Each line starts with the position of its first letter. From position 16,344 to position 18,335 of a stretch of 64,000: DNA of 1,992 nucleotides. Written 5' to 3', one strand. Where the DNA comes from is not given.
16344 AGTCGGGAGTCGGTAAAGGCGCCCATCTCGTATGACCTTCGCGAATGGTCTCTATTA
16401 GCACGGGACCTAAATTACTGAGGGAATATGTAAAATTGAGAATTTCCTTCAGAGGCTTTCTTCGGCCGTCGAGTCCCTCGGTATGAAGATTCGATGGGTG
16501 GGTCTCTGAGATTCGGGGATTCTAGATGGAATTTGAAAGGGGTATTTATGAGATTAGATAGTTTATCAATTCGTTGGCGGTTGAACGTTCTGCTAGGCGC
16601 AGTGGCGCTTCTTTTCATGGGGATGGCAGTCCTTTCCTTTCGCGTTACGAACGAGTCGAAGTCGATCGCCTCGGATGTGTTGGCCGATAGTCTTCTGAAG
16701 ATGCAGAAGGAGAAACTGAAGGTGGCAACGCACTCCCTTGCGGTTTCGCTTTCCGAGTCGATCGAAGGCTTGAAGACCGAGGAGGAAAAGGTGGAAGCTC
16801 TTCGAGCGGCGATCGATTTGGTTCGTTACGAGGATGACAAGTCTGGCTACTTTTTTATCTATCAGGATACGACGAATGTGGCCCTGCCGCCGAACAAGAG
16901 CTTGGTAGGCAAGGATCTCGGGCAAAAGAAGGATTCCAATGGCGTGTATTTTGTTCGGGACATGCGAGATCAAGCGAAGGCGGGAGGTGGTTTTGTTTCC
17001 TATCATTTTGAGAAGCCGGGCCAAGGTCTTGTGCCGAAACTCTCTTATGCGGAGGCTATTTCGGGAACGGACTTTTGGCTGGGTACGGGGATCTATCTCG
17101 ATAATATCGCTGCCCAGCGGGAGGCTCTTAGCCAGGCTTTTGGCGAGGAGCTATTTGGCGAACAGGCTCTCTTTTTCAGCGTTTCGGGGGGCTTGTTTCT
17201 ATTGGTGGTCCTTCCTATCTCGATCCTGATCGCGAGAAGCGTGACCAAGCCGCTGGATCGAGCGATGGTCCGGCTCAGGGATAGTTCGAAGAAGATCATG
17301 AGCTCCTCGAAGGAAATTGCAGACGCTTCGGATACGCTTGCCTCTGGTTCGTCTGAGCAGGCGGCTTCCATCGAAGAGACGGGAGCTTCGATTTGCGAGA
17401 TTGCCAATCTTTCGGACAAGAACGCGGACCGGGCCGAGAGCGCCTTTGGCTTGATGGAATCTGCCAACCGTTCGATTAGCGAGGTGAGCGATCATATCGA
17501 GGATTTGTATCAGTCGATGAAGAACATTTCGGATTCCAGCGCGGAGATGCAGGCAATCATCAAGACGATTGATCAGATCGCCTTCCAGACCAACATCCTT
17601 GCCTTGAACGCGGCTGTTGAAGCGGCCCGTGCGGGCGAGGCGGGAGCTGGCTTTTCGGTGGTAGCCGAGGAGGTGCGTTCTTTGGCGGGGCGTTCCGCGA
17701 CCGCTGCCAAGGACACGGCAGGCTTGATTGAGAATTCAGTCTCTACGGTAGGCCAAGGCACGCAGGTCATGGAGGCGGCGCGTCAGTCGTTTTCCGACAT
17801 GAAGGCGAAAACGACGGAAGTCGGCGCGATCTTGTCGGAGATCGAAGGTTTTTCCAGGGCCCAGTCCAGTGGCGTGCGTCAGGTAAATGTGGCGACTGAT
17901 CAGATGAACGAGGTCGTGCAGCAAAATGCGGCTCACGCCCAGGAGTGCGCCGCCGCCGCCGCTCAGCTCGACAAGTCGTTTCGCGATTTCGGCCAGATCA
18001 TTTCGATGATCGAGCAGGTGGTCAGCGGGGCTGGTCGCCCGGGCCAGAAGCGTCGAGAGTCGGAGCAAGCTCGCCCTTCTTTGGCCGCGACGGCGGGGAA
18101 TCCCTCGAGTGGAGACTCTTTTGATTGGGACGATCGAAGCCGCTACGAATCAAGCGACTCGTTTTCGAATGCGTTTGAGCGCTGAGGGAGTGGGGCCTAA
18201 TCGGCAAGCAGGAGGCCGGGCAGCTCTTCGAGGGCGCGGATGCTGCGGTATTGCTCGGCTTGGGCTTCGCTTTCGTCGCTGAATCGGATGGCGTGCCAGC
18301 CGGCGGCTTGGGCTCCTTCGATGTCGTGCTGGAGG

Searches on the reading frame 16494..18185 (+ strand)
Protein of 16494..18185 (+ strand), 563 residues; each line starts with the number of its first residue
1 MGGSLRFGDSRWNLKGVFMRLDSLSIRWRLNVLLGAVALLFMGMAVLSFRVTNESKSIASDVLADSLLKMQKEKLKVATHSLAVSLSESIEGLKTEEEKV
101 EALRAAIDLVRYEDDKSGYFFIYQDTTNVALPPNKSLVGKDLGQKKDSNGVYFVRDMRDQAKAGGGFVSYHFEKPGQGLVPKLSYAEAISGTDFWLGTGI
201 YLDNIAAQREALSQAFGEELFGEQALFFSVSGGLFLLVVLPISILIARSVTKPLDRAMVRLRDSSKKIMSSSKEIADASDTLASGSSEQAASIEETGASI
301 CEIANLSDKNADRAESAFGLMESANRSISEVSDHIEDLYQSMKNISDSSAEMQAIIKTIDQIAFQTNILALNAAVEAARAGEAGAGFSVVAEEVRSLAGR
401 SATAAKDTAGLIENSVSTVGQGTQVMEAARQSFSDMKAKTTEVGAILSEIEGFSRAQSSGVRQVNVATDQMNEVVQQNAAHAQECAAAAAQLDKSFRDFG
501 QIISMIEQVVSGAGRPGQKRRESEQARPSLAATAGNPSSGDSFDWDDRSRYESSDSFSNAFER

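Call 86: search_protein_families(library=pfam, proteins=[window:16494-18185:+], max_evalue=0.00001)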
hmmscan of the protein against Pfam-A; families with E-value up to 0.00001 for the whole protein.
window:16494-18185:+ (563 aa): 3 families
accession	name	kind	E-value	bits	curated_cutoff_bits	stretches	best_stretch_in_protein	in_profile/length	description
PF00015.26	MCPsignal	-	9e-42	143.3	34.6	1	322-474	5-171/172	Methyl-accepting chemotaxis protein (MCP) signalling domain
PF17200.10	sCache_2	-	8e-25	88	25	1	72-210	10-150/155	Single Cache domain 2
PF08269.17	dCache_2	-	1.3e-23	84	26.5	1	79-210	57-191/298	Cache domain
